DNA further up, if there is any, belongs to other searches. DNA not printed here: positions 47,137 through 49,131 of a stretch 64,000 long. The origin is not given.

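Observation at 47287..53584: Compact defence island: AIPR abortive-infection protein followed by a complete Type III R-M system, inserted between an AEC transporter and a PRTase gene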

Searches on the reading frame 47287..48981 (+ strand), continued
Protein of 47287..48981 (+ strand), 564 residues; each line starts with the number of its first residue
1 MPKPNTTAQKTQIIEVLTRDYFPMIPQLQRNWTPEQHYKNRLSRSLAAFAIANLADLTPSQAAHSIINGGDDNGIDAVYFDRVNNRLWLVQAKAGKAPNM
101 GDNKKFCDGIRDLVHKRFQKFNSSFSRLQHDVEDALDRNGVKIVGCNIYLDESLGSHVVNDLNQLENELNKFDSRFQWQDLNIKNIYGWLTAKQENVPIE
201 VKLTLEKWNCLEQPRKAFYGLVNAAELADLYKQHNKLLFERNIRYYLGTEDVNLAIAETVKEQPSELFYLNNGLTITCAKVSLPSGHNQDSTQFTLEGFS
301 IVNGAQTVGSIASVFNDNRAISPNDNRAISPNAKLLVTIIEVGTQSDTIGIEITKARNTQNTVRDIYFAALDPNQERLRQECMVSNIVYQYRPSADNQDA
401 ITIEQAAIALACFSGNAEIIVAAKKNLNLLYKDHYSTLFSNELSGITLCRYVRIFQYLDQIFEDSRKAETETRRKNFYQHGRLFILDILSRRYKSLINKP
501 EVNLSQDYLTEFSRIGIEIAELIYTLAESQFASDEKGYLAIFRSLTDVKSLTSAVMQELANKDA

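Call 83: find_homologous_proteins(query=A5, max_evalue=1e-10)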
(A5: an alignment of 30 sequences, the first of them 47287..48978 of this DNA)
Query A5 (30 sequences) (564 aa, profile of the alignment): 971 proteins with E <= 1e-10 among 8000 candidates; the best 120 are listed.
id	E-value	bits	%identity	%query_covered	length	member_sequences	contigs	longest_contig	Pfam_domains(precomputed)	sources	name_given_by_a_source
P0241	3.0e-222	757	42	99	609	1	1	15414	PF10592.15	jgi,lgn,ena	-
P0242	1.8e-220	751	43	99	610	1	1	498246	PF10592.15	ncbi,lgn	-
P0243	1.9e-218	745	33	92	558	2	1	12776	PF10592.15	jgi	jgi:hypothetical protein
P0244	1.5e-216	738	43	100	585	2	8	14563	PF10592.15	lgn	-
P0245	1.7e-216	738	42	100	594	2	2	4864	PF10592.15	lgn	-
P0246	2.3e-216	738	42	98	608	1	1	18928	PF10592.15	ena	-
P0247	7.4e-216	736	42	100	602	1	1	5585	PF10592.15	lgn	-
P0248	3.3e-215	734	41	99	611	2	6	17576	PF10592.15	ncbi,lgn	-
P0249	5.5e-215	733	43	99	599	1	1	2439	PF10592.15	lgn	-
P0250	8.4e-215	733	40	99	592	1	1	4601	PF10592.15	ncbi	ncbi:MAG: AIPR family protein [Planctomycetota bacterium]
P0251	1.6e-214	732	43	99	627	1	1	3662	PF10592.15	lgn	-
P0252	2.1e-214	731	42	100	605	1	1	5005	PF10592.15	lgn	-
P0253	3.7e-214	731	33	81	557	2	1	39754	PF10592.15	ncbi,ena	-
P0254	4.0e-214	730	42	100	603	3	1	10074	PF10592.15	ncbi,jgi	jgi:hypothetical protein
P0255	4.8e-214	730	40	98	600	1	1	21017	PF10592.15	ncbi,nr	ncbi:MAG: AIPR family protein [Alphaproteobacteria bacterium]|nr:AIPR family protein [Alphaproteobac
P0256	9.6e-214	729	40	99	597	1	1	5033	PF10592.15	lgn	-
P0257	1.3e-213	729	42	98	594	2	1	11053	PF10592.15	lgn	-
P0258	2.0e-213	728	42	99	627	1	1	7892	PF10592.15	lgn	-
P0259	3.7e-213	727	43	99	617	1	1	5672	PF10592.15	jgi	jgi:hypothetical protein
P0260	4.3e-213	727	42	99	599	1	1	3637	PF10592.15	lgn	-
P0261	6.8e-213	726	42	100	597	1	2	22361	PF10592.15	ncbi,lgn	-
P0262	9.5e-213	726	43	99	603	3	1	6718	PF10592.15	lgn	-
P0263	9.9e-213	726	42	99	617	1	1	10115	PF10592.15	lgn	-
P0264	1.0e-212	726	43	99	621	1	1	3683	PF10592.15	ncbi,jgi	jgi:hypothetical protein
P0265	1.1e-212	726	33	80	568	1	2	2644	PF10592.15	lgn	-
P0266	1.1e-212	726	44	100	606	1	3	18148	PF10592.15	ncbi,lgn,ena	-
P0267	1.1e-212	726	33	92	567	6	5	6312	PF10592.15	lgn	-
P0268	1.2e-212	726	43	100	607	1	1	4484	PF10592.15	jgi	jgi:hypothetical protein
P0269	1.4e-212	725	43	99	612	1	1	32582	PF10592.15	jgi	jgi:hypothetical protein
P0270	2.3e-212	725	31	91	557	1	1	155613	PF10592.15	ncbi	ncbi:AIPR family protein [Trichocoleus sp. ST-U3]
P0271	2.3e-212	725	31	91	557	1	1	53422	PF10592.15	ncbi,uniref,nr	ncbi:AIPR family protein [Coleofasciculus sp. FACHB-T130]|uniref:AIPR family protein n=1 Tax=Cyanoph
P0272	4.1e-212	724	44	99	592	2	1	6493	PF10592.15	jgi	jgi:AIPR protein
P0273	4.2e-212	724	41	99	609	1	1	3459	PF10592.15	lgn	-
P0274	4.3e-212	724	43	100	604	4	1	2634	PF10592.15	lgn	-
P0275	4.4e-212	724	42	99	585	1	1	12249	PF10592.15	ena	-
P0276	9.7e-212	723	43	96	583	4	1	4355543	PF10592.15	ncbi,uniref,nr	ncbi:AIPR family protein [Rhodospirillum centenum]|uniref:AIPR family protein n=1 Tax=Rhodospirillum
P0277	1.6e-211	722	43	99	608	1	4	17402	PF10592.15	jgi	-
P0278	1.9e-211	722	42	99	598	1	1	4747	PF10592.15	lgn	-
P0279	2.4e-211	721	42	99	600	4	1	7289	PF10592.15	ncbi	ncbi:MAG: AIPR family protein [Thermoguttaceae bacterium]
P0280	2.7e-211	721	41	99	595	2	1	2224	PF10592.15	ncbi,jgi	jgi:hypothetical protein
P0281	2.8e-211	721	44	99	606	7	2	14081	PF10592.15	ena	-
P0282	2.9e-211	721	41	99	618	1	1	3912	PF10592.15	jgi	jgi:hypothetical protein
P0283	3.4e-211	721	44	99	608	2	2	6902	PF10592.15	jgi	jgi:hypothetical protein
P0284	3.4e-211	721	42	99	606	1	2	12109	PF10592.15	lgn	-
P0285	3.9e-211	721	42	99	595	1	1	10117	PF10592.15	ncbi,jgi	jgi:hypothetical protein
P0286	4.1e-211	720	43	100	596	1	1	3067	PF10592.15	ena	-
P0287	4.8e-211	720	41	100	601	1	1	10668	PF10592.15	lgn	-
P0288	5.5e-211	720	41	97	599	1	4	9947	PF10592.15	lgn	-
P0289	6.1e-211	720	42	99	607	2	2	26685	PF10592.15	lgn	-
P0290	6.5e-211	720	43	98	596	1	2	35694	PF10592.15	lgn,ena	-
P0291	8.5e-211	719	43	99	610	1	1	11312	PF10592.15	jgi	jgi:hypothetical protein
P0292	9.0e-211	719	41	99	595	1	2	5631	PF10592.15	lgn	-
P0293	9.8e-211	719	41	98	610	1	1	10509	PF10592.15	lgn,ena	-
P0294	1.5e-210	719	42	98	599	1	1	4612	PF10592.15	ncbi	-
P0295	1.7e-210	718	43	99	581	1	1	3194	PF10592.15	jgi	jgi:hypothetical protein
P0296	1.9e-210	718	43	100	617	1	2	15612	PF10592.15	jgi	jgi:hypothetical protein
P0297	2.0e-210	718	43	99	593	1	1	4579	PF10592.15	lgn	-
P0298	2.2e-210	718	41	99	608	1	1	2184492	PF10592.15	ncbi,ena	-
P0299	2.7e-210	718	42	99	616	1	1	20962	PF10592.15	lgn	-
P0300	3.6e-210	717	42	99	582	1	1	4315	PF10592.15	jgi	jgi:hypothetical protein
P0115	5.5e-210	717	62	100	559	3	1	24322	PF10592.15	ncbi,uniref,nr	ncbi:AIPR family protein [Lyngbya sp. CCY1209]|uniref:AIPR family protein n=1 Tax=Lyngbya sp. CCY120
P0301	6.5e-210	717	42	99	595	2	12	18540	PF10592.15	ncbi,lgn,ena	-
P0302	1.1e-209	716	41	98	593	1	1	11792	PF10592.15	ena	-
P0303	1.1e-209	716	41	99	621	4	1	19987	PF10592.15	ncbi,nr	ncbi:MAG: AIPR family protein [Phycisphaerales bacterium]|nr:AIPR family protein [Phycisphaerales ba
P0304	1.3e-209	716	41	99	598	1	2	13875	PF10592.15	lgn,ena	-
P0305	1.5e-209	715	41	99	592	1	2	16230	PF10592.15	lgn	-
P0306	1.6e-209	715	41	99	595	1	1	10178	PF10592.15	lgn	-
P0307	1.6e-209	715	43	100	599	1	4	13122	PF10592.15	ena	-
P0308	1.8e-209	715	42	100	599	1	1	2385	PF10592.15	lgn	-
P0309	2.6e-209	715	41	99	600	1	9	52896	PF10592.15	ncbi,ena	-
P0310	2.9e-209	714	44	96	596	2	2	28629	PF10592.15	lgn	-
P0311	3.0e-209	714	40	99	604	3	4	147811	PF10592.15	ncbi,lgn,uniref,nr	ncbi:AIPR family protein [Accumulibacter sp.]|uniref:AIPR family protein n=1 Tax=Accumulibacter sp. 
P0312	3.1e-209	714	41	99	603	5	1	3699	PF10592.15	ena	-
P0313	3.4e-209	714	31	79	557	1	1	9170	PF10592.15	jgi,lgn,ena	-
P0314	4.2e-209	714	39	99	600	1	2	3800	PF10592.15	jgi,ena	-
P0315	4.8e-209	714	42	99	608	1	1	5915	PF10592.15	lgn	-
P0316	6.7e-209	713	42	99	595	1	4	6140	PF10592.15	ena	-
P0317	8.9e-209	713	42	99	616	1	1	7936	PF10592.15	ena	-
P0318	9.1e-209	713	42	99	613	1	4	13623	PF10592.15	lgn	-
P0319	1.0e-208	713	40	98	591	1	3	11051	PF10592.15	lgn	-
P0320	1.1e-208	712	41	99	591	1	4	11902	PF10592.15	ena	-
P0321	1.3e-208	712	42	99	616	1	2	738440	PF10592.15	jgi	jgi:hypothetical protein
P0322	1.4e-208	712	42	100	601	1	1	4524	PF10592.15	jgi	jgi:hypothetical protein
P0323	1.5e-208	712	40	99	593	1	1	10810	PF10592.15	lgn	-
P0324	1.7e-208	712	40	99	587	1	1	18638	PF10592.15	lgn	-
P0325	1.9e-208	712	40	99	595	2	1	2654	PF10592.15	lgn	-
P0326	1.9e-208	712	42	100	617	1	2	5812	PF10592.15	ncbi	ncbi:MAG: AIPR family protein [Limisphaerales bacterium]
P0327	2.1e-208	712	41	99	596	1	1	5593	PF10592.15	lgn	-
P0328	2.2e-208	711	42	100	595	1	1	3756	PF10592.15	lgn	-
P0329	2.9e-208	711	40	99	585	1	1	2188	PF10592.15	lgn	-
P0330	2.9e-208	711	43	99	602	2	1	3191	PF10592.15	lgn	-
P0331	3.7e-208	711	42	99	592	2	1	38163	PF10592.15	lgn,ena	-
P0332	3.9e-208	711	41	99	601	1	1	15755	PF10592.15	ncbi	-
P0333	3.9e-208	711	40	99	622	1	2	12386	PF10592.15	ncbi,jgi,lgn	jgi:hypothetical protein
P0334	5.4e-208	710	44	99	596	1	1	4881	PF10592.15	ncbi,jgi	jgi:hypothetical protein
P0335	6.4e-208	710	54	98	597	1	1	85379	PF10592.15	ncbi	-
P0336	6.5e-208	710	42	99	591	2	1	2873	PF10592.15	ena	-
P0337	6.7e-208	710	41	99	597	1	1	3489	PF10592.15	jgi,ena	-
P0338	8.4e-208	710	42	99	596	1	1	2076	PF10592.15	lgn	-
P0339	8.8e-208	710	57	99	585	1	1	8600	PF10592.15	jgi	jgi:hypothetical protein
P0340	8.9e-208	710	41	99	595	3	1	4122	PF10592.15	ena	-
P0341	9.3e-208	709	42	99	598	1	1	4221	PF10592.15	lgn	-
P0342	9.3e-208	709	42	99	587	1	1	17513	PF10592.15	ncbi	-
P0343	1.0e-207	709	42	99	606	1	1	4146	PF10592.15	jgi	jgi:hypothetical protein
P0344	1.3e-207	709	41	99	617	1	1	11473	PF10592.15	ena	-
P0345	1.3e-207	709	40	99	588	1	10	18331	PF10592.15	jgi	jgi:hypothetical protein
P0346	1.5e-207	709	41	99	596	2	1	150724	PF10592.15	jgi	jgi:hypothetical protein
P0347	1.6e-207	709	42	99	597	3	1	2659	PF10592.15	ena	-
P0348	2.0e-207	708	42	98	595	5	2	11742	PF10592.15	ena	-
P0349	2.3e-207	708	41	99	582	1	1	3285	PF10592.15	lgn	-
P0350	2.3e-207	708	41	98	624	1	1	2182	PF10592.15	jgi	jgi:hypothetical protein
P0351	2.7e-207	708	40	99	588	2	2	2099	PF10592.15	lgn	-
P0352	2.7e-207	708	41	98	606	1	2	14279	PF10592.15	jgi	jgi:hypothetical protein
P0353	2.8e-207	708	43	99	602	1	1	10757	PF10592.15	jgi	jgi:hypothetical protein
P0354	3.0e-207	708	41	99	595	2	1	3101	PF10592.15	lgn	-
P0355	3.2e-207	708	40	100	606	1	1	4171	PF10592.15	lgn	-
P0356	3.8e-207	707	42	99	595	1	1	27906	PF10592.15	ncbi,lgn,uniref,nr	ncbi:AIPR family protein [Nitrosomonas supralitoralis]|uniref:Abortive phage infection protein C-ter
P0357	4.2e-207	707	41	99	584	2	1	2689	PF10592.15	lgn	-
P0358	5.2e-207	707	40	99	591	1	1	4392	PF10592.15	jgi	-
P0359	5.3e-207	707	40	99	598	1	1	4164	PF10592.15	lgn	-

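Call 87: find_encoding_contigs(protein=P0276, flank=7000, max_places=1)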
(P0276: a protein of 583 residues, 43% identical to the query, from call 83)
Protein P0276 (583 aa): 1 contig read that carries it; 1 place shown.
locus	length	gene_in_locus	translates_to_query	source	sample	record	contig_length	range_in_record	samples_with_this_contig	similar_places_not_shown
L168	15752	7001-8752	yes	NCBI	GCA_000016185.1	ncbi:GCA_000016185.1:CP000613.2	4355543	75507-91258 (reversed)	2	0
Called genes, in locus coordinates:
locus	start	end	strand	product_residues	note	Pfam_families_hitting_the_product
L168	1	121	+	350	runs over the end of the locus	PF02885:Glycos_trans_3N, PF00591:Glycos_transf_3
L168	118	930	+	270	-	PF00218:IGPS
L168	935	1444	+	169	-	PF01967:MoaC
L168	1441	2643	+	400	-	PF03453:MoeA_N, PF00994:MoCF_biosynth, PF03454:MoeA_C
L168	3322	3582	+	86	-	PF02604:PhdYeFM_antitox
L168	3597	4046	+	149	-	PF01850:PIN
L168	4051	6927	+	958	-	PF00176:SNF2-rel_dom, PF13872:AAA_34 (weak), PF00270:DEAD, PF04851:ResIII, PF00271:Helicase_C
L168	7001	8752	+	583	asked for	PF10592:AIPR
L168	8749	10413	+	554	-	PF01555:N6_N4_Mtase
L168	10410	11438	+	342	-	PF13310:Virulence_RhuM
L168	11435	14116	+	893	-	PF04851:ResIII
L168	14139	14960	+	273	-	-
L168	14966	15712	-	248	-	PF07505:DUF5131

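Call 88: find_encoding_contigs(protein=P0356, flank=7000, max_places=1)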
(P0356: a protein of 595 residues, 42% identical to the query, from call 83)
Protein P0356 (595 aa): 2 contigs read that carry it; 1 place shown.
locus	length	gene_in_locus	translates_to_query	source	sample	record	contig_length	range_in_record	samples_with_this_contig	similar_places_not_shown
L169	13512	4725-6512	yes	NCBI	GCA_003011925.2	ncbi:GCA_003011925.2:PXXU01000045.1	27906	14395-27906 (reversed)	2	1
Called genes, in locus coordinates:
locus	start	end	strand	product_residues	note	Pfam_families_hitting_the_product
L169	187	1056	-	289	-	PF04471:Mrr_cat, PF22722:NA-iREase1 (weak), PF01396:Zn_ribbon_Top1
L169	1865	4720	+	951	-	PF00176:SNF2-rel_dom, PF00270:DEAD, PF04851:ResIII (weak), PF00271:Helicase_C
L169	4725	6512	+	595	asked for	PF10592:AIPR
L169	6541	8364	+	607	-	PF01555:N6_N4_Mtase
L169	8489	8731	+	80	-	-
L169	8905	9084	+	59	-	-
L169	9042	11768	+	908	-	PF04851:ResIII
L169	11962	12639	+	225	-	PF20109:Trans_reg_dom (weak)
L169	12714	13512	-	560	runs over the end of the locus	-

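Call 89: find_encoding_contigs(protein=P0271, flank=7000, max_places=1)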
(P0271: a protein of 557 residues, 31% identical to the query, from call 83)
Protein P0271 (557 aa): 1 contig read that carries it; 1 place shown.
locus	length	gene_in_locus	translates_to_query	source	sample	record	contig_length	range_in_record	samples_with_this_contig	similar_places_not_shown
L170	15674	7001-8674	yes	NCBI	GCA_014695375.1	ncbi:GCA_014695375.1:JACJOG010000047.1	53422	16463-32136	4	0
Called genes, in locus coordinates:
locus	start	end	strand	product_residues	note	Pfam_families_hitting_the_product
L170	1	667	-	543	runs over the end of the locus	PF01593:Amino_oxidase, PF13450:NAD_binding_8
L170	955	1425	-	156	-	PF14325:DUF4383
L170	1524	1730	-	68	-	-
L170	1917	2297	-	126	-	-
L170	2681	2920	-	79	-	-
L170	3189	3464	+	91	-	-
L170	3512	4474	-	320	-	PF00248:Aldo_ket_red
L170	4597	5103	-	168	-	PF13527:Acetyltransf_9, PF00583:Acetyltransf_1, PF13673:Acetyltransf_10 (weak), PF13508:Acetyltransf_7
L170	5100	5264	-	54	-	PF06628:Catalase-rel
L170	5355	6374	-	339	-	PF16884:ADH_N_2, PF00107:ADH_zinc_N, PF13602:ADH_zinc_N_2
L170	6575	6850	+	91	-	-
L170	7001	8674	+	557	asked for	PF10592:AIPR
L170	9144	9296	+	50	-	-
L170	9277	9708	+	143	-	-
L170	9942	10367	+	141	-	PF07366:SnoaL, PF12680:SnoaL_2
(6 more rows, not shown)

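Call 93: predict_structure(alignment_id=A6)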
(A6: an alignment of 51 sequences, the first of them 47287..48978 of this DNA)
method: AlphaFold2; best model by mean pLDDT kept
length: 564 residues; sequences in the alignment: 51
mean_pLDDT: 86.9   pTM: 0.50
mean pLDDT of the five models: 86.9, 85.2, 84.1, 84.0, 82.8
residues with pLDDT >= 90: 337; 70-90: 163; 50-70: 45; < 50: 19
segments of 3 or more residues with pLDDT < 50: 248-251, 320-322, 359-366
pLDDT, mean of each block of 10 residues (from residue 1): 72 89 90 94 96 86 85 91 91 94 95 94 89 91 96 94 97 94 91 69 95 91 92 82 52 74 86 86 91 94 84 73 59 93 75 62 47 80 86 69 93 95 89 90 92 95 96 95 96 90 90 97 97 88 96 97 90
secondary structure, 60 per line:
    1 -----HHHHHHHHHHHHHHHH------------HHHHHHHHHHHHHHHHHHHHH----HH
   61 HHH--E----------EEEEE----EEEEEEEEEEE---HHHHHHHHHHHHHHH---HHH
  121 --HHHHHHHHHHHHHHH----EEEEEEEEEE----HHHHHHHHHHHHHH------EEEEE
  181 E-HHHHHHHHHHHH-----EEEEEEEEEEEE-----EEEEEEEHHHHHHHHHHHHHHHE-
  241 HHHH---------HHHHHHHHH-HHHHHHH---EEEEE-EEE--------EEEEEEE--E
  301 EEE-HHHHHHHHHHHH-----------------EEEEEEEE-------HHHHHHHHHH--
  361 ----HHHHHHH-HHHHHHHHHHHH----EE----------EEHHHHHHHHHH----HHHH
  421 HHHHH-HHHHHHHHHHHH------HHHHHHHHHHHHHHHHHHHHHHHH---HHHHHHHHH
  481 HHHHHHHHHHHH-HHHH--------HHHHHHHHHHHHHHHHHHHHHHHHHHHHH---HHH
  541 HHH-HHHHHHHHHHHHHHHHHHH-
elements in order: H6-21 H34-54 H59-63 E77-81 E86-96 H100-114 H123-137 E142-151 H156-169 E176-181 H183-194 E200-211 E217-223 H224-238 H241-244 H254-262 H264-270 E274-278 E280-282 E291-297 E300-303 H305-316 E334-341 H349-358 H365-371 H373-384 H403-412 H417-425 H427-438 H445-468 H472-492 H494-497 H506-534 H538-543 H545-563

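Call 96: search_protein_representatives(protein=window:47287-48978:+)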
Query: 564 residues. Proteins with E-value up to 0.001 (for the whole library): 4442; up to 1e-10: 1313; up to 1e-30: 494. The best 150 are listed.
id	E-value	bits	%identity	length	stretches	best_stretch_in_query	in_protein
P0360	2.2e-190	650.2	56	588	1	11-564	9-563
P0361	1.0e-144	499.5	46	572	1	10-559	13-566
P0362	3.2e-142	491.3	47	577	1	4-560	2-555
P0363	2.9e-138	478.2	67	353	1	203-564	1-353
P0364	5.0e-133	460.9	45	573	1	6-561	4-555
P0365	1.0e-120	420.3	43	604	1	4-564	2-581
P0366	3.5e-115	402.0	43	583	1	4-563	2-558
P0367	8.3e-110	384.3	95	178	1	1-178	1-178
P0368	4.1e-108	378.7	48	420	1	162-564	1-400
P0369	1.9e-105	369.9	38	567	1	11-559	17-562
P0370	2.9e-101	356.1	51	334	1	5-315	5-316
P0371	1.5e-95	337.3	40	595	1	9-560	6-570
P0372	5.6e-88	312.3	36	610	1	20-510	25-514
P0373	1.9e-85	303.9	45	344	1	9-338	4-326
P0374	5.0e-85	302.5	41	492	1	7-464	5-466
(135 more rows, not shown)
